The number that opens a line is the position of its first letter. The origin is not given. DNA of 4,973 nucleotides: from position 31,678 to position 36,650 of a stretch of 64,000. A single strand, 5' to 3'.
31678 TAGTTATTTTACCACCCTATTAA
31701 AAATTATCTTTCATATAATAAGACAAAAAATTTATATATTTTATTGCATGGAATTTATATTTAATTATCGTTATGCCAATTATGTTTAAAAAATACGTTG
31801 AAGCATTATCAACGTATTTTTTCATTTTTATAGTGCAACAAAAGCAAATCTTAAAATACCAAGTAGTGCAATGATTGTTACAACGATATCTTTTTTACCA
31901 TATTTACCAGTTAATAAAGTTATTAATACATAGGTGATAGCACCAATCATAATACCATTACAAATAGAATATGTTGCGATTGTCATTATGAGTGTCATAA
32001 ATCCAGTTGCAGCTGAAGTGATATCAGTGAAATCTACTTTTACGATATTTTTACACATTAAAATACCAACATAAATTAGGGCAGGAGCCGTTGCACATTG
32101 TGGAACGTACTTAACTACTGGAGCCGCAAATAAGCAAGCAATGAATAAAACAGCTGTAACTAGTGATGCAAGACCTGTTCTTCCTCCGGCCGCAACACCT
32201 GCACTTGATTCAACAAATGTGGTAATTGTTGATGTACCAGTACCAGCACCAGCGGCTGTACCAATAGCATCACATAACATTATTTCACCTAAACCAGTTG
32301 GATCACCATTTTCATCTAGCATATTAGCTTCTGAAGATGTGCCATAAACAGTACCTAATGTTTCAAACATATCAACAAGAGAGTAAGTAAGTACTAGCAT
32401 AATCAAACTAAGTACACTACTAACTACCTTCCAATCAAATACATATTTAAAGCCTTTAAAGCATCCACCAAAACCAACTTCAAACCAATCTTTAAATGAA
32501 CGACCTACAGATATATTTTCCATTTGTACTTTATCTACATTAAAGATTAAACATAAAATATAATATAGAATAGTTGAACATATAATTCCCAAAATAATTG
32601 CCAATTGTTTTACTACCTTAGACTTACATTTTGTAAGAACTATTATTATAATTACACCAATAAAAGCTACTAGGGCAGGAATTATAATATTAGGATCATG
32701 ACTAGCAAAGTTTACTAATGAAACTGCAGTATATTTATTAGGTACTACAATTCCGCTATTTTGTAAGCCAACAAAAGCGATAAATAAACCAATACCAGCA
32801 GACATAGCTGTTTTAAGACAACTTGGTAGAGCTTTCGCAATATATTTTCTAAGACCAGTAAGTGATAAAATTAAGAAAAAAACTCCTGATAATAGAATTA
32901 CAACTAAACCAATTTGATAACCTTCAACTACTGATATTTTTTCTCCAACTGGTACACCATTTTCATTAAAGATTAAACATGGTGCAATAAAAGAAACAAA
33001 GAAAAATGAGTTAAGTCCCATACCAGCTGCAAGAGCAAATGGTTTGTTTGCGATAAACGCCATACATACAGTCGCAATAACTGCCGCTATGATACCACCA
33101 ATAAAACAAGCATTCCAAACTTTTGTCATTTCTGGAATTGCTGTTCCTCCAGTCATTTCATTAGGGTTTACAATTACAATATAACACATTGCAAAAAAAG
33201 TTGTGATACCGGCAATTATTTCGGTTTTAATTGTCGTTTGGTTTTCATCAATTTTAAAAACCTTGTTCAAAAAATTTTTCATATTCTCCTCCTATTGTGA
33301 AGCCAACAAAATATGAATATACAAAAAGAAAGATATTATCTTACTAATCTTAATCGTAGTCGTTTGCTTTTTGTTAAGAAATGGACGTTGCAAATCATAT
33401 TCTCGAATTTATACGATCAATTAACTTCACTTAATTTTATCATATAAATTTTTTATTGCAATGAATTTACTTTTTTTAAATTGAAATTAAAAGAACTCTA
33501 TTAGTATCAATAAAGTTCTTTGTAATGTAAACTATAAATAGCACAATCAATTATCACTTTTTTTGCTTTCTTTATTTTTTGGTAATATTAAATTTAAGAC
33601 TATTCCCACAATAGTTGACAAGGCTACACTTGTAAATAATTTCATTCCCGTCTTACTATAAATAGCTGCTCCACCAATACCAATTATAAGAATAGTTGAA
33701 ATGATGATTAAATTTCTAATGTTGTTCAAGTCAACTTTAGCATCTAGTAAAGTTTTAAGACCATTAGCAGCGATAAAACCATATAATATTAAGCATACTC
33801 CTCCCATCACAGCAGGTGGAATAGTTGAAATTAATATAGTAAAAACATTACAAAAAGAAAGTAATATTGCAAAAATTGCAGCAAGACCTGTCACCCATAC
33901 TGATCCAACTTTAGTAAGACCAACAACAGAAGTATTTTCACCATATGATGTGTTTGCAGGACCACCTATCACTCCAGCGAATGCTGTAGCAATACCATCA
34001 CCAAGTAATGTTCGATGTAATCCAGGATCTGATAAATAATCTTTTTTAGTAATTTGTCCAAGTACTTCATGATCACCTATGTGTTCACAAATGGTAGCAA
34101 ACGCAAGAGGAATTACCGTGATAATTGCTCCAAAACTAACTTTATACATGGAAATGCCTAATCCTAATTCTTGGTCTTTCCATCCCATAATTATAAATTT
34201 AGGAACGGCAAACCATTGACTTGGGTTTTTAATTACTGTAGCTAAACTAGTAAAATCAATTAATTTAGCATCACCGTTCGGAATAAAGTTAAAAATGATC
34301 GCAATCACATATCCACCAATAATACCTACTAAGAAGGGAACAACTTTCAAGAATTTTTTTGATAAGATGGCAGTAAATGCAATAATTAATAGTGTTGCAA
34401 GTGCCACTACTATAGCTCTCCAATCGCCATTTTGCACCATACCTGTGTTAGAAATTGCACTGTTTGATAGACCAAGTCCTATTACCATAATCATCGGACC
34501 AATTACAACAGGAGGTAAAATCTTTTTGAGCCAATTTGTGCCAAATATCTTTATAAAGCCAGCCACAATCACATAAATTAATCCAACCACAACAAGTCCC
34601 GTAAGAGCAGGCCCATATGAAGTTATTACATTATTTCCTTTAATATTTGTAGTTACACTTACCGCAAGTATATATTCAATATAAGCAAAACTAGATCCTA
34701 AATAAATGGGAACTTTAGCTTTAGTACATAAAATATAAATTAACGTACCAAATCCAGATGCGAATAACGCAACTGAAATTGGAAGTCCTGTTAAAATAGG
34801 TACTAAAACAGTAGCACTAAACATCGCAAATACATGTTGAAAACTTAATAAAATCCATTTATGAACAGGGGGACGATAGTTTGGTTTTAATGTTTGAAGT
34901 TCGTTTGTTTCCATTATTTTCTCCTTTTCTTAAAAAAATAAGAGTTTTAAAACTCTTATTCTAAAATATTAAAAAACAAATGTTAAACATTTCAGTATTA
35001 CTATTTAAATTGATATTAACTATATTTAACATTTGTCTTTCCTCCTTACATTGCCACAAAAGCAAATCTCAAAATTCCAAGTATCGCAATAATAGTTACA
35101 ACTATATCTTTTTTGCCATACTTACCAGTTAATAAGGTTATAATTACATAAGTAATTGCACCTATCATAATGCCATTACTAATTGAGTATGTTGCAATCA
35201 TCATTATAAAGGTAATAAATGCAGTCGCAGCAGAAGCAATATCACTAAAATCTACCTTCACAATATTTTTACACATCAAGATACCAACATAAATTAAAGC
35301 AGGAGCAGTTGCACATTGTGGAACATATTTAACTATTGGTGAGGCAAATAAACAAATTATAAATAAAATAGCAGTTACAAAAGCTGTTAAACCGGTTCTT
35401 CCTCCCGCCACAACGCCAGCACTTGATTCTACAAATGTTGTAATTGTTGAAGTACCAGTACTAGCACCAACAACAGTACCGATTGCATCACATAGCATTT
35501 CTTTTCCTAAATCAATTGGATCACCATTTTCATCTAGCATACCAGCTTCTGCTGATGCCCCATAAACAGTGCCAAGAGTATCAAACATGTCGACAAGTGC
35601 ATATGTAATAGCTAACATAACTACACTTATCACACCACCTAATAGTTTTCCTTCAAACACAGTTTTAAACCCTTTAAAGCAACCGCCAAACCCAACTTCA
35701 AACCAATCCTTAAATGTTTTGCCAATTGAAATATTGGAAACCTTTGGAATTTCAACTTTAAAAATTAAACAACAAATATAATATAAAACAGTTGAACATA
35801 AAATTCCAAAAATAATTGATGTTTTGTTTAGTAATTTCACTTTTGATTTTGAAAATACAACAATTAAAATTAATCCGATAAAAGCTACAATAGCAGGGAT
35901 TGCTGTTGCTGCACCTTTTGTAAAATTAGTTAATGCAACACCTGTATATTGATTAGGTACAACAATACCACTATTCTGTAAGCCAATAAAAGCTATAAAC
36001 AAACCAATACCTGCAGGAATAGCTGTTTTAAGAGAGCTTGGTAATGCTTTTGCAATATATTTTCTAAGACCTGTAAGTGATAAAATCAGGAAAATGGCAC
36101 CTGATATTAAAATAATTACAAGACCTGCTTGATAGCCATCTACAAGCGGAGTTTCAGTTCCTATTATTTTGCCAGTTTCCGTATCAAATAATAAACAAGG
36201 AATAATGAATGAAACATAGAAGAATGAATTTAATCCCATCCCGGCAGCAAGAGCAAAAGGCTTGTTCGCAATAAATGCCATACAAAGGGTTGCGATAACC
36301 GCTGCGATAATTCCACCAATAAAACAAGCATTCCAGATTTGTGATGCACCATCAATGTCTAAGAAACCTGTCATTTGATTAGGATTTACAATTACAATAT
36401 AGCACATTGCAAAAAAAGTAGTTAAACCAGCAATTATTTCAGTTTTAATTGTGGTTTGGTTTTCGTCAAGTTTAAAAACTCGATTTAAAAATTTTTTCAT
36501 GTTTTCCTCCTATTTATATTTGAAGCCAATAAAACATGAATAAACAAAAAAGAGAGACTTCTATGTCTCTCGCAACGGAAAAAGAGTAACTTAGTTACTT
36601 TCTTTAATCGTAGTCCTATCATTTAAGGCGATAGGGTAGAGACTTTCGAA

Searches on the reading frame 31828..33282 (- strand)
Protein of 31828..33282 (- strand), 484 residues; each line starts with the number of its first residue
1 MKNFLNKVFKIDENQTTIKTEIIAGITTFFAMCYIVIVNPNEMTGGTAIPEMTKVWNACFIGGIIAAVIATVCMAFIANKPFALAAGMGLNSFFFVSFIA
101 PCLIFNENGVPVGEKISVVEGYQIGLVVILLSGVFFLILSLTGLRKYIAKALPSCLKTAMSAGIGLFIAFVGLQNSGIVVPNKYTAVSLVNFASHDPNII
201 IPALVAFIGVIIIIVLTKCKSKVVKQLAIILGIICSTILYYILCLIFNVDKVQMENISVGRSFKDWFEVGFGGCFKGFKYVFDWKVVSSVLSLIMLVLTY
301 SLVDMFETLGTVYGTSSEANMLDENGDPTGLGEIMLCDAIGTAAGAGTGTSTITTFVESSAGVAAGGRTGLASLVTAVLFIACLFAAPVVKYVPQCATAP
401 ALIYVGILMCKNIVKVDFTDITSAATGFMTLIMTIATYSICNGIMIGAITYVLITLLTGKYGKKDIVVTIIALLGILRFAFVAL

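Call 50: search_protein_families(library=pfam, proteins=[window:31828-33282:-], max_evalue=0.00001)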
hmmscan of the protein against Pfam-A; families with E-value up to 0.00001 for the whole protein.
window:31828-33282:- (484 aa): 1 family
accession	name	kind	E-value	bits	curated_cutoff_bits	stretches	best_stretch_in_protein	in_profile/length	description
PF00860.26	Xan_ur_permease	-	8.9e-34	117.3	27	1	21-437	3-380/389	Permease family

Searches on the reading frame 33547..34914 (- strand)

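Call 50: search_protein_families(library=pfam, proteins=[window:33547-34914:-], max_evalue=0.00001)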
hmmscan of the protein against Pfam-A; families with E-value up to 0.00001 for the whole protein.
window:33547-34914:- (455 aa): 1 family
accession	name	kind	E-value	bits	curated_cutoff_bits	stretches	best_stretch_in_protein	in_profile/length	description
PF00860.26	Xan_ur_permease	-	1.7e-84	284.2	27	1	18-417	1-385/389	Permease family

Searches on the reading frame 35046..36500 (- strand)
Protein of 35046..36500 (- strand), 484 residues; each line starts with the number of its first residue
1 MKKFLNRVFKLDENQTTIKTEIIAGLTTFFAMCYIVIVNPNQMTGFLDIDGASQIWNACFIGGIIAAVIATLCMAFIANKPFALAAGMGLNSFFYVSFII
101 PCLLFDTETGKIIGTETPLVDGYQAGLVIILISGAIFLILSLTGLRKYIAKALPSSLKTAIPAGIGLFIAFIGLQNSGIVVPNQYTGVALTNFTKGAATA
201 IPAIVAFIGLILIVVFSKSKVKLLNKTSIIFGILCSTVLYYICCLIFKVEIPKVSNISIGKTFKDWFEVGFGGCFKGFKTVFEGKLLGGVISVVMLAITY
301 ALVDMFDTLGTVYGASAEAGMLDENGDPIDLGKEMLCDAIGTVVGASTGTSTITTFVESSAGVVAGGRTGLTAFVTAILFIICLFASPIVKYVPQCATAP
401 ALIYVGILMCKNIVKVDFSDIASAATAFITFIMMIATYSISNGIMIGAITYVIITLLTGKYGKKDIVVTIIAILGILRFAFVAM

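Call 50: search_protein_families(library=pfam, proteins=[window:35046-36500:-], max_evalue=0.00001)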
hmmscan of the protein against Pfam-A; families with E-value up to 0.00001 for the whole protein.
window:35046-36500:- (484 aa): 1 family
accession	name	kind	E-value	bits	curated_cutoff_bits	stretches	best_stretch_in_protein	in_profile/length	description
PF00860.26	Xan_ur_permease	-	6e-36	124.4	27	1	21-445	3-388/389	Permease family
